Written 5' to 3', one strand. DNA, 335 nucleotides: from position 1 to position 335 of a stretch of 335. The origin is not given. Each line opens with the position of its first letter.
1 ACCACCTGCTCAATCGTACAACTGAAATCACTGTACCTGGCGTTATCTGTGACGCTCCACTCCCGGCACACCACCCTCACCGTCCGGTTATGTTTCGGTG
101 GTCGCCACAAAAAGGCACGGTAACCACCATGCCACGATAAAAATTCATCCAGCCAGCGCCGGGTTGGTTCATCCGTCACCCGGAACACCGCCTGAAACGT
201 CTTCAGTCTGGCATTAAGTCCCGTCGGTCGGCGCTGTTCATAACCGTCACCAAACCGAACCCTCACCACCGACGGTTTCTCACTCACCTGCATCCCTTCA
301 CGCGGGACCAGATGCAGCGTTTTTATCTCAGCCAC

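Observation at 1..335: Window is internal to the tail-tip assembly module of a lambdoid phage or prophage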

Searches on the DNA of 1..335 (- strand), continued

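Call 34: get_annotated_region(hit=H70, flank=200)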
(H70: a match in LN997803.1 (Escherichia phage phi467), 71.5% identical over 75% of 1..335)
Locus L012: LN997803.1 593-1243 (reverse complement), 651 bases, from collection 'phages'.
description: Escherichia coli phage phi467.
organism: Escherichia phage phi467 (NCBI taxid 1774508)
taxonomy: Viruses; Duplodnaviria; Heunggongvirae; Uroviricota; Caudoviricetes
host: Escherichia coli strain EF467; source: -; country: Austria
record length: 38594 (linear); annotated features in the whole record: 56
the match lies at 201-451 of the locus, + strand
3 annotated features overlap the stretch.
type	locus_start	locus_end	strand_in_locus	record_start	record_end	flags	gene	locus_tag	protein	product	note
CDS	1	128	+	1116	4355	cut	-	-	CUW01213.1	Tail length tape measure protein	-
CDS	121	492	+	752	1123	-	-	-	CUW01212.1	Phage minor tail protein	-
CDS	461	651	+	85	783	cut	-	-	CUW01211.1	Phage minor tail protein L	-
